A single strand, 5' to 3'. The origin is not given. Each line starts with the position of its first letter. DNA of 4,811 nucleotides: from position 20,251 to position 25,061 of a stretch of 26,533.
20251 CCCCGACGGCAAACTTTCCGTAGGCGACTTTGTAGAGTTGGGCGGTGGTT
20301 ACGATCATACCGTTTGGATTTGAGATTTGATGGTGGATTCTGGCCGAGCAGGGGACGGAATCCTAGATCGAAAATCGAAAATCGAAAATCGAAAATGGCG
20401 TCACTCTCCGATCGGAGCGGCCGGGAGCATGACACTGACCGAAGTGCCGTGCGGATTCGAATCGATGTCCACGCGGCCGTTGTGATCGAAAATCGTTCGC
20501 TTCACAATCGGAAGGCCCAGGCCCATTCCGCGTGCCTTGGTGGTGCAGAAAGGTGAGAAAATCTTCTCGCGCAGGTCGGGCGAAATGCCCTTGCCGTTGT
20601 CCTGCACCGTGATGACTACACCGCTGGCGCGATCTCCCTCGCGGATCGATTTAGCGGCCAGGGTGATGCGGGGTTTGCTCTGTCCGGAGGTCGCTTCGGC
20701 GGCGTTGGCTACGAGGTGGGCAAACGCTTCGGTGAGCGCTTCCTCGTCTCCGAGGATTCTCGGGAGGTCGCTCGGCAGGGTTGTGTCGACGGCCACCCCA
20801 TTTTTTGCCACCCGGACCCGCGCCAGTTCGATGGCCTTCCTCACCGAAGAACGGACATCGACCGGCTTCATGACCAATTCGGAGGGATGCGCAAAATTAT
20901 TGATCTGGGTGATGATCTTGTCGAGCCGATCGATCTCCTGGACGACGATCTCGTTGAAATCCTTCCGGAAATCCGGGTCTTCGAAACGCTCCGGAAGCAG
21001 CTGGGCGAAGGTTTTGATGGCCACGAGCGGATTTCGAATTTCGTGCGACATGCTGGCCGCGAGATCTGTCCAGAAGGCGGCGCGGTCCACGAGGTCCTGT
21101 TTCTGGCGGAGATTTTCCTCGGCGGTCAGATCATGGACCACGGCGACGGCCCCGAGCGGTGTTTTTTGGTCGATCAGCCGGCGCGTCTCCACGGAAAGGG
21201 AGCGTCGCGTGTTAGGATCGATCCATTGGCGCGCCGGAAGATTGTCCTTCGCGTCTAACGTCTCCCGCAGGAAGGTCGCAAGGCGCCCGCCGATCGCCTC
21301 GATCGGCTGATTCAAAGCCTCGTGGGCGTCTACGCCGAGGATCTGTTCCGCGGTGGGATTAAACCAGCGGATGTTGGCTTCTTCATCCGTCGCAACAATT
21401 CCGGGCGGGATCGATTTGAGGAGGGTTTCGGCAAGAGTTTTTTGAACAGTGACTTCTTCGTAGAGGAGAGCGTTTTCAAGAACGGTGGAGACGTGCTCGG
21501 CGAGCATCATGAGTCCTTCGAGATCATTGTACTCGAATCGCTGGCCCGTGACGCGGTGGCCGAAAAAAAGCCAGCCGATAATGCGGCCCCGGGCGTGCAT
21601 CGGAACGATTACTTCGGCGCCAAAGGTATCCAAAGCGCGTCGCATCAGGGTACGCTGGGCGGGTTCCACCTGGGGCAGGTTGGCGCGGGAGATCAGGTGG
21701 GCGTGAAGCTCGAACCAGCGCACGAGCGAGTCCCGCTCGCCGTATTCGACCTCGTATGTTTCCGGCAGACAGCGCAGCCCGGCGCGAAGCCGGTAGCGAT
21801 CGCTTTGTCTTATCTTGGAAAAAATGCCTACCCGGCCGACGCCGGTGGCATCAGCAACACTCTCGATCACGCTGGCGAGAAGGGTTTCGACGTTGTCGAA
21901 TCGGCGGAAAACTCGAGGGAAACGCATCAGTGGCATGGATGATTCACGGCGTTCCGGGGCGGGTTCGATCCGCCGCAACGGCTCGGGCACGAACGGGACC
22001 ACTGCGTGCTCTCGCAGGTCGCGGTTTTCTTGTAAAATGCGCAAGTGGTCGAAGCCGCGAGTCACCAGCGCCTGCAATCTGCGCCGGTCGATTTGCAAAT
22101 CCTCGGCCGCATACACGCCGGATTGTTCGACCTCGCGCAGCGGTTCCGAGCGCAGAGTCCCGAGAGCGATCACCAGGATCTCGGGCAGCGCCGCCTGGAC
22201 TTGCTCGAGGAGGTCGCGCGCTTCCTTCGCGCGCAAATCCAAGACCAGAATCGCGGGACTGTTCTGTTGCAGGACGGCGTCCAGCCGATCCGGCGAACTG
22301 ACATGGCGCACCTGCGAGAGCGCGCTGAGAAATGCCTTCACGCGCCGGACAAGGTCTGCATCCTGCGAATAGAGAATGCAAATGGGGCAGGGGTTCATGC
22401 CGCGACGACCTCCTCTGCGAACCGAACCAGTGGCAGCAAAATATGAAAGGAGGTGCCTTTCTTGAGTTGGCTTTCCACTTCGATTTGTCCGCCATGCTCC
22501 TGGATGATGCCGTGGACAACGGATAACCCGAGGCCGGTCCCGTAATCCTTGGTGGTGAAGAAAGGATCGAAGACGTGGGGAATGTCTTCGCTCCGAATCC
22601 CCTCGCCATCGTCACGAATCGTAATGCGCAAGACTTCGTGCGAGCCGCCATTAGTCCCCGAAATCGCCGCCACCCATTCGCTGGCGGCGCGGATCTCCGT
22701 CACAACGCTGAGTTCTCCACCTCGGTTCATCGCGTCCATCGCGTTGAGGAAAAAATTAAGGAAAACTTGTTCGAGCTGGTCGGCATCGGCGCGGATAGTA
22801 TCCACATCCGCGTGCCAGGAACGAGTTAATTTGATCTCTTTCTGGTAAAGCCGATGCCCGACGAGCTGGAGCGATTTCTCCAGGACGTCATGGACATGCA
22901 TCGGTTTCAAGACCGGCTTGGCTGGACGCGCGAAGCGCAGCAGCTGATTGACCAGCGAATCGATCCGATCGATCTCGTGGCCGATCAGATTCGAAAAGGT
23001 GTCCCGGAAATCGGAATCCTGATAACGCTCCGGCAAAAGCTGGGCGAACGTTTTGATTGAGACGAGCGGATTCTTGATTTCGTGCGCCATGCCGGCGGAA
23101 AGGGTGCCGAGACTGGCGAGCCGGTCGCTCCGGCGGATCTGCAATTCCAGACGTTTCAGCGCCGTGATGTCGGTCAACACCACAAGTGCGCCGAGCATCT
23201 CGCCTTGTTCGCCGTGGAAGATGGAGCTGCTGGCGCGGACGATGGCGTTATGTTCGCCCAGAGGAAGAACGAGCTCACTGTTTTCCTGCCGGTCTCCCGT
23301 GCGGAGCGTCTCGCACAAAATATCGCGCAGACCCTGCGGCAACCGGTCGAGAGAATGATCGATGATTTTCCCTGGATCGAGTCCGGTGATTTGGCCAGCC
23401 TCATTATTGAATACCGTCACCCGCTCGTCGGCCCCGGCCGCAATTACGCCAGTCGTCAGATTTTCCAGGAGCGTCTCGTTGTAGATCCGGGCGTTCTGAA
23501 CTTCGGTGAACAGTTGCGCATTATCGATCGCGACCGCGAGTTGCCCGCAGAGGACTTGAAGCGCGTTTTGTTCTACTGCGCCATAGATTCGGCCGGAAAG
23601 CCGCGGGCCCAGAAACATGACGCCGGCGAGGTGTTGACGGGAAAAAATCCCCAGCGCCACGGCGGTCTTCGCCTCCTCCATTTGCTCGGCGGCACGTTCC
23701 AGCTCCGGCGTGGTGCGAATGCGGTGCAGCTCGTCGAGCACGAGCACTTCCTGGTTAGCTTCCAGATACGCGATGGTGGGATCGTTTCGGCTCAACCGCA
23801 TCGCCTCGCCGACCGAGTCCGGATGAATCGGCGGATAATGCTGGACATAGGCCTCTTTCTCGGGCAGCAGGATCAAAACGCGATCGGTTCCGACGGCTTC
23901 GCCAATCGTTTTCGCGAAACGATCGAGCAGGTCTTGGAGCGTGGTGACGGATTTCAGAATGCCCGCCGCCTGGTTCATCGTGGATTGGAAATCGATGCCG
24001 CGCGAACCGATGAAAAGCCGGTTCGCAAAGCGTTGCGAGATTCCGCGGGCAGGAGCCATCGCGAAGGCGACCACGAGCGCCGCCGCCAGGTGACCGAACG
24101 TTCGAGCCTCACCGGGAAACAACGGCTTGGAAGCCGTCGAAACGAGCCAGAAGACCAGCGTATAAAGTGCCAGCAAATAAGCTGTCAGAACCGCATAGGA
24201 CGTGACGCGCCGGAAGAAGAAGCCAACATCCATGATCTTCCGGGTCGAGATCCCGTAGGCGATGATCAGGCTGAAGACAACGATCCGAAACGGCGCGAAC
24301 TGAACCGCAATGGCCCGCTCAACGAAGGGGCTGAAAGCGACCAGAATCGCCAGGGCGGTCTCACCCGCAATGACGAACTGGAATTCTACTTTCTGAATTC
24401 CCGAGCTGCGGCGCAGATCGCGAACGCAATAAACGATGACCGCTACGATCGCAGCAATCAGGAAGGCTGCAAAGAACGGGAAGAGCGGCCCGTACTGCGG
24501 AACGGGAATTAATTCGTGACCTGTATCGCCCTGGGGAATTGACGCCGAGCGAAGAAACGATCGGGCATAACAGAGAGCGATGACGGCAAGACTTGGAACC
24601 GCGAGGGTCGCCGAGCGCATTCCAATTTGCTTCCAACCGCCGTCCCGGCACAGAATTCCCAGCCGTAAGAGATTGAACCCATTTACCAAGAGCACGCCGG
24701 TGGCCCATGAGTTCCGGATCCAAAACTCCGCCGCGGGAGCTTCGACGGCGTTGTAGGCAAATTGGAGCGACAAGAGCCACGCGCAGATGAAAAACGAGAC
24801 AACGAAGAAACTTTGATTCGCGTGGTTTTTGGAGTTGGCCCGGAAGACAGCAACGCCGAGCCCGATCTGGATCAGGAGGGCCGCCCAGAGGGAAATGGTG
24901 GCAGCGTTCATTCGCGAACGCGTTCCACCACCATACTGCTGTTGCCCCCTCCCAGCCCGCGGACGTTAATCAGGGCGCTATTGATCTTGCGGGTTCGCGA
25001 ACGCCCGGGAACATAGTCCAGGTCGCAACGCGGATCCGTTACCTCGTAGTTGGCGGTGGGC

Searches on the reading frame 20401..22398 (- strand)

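Call 21: search_protein_families(library=pfam, proteins=[window:20401-22398:-], max_evalue=0.001)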
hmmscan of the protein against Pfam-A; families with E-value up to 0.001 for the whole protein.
window:20401-22398:- (665 aa): 8 families
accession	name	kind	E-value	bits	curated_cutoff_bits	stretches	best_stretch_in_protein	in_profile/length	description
PF02518.31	HATPase_c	-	1.3e-22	80.8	26.4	1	550-661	1-110/111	Histidine kinase-, DNA gyrase B-, and HSP90-like ATPase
PF00512.31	HisKA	-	4.7e-14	52.6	26.9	1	444-503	3-61/66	His Kinase A (phospho-acceptor) domain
PF00989.32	PAS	-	1.6e-07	31.7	22.6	1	324-367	4-47/113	PAS fold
PF08448.16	PAS_4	-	3.7e-07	30.8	23.1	1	327-428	1-109/110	PAS fold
PF13188.13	PAS_8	-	2.3e-06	27.8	21.8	1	324-367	4-44/65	PAS domain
PF01590.32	GAF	-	1.8e-05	25.7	22.4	1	170-306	2-132/133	GAF domain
PF21370.4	PAS_GdpP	-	0.00023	21.9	27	1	326-384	8-64/90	Cyclic-di-AMP phosphodiesterase GdpP-like, PAS domain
PF13185.12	GAF_2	-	0.00035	21.2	28.6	0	254-308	83-136/136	GAF domain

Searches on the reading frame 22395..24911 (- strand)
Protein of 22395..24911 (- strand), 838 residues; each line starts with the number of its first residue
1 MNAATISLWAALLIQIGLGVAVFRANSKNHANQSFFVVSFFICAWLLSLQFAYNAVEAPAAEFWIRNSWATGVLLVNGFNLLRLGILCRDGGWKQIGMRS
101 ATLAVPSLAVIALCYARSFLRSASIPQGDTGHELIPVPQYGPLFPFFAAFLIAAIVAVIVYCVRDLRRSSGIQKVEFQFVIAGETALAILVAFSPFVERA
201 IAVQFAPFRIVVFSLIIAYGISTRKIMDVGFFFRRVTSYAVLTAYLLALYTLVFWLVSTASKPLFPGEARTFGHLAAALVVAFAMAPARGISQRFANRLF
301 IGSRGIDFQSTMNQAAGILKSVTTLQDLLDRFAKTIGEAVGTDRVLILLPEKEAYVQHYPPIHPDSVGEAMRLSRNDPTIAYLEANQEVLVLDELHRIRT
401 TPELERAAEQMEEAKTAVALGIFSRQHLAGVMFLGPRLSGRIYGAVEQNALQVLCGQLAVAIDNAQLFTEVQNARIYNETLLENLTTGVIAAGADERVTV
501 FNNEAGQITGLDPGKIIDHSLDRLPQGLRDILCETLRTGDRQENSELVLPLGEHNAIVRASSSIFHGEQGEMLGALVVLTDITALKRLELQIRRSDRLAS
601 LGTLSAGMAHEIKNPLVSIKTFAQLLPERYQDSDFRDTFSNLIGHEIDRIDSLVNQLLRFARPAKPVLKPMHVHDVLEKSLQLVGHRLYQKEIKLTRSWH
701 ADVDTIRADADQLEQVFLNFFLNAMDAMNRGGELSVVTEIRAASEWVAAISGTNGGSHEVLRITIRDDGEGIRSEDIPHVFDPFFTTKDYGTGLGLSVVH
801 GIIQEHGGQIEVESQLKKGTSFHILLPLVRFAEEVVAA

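Call 21: search_protein_families(library=pfam, proteins=[window:22395-24911:-], max_evalue=0.001)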
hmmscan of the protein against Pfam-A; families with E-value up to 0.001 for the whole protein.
window:22395-24911:- (838 aa): 7 families
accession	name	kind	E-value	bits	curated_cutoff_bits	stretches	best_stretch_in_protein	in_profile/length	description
PF02518.31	HATPase_c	-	3e-24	86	26.4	1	709-828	2-109/111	Histidine kinase-, DNA gyrase B-, and HSP90-like ATPase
PF00512.31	HisKA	-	2.2e-13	50.5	26.9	1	601-662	2-62/66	His Kinase A (phospho-acceptor) domain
PF16927.11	HisKA_7TM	-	6.5e-08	33.1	28.6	1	8-229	2-222/224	N-terminal 7TM region of histidine kinase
PF01590.32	GAF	-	4.6e-07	30.9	22.4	1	325-462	2-133/133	GAF domain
PF08448.16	PAS_4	-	1.9e-06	28.5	23.1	1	482-587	1-110/110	PAS fold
PF00989.32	PAS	-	5.3e-06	26.9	22.6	1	479-582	4-113/113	PAS fold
PF13426.13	PAS_9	-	0.00037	21.2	27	0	494-584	9-103/103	PAS domain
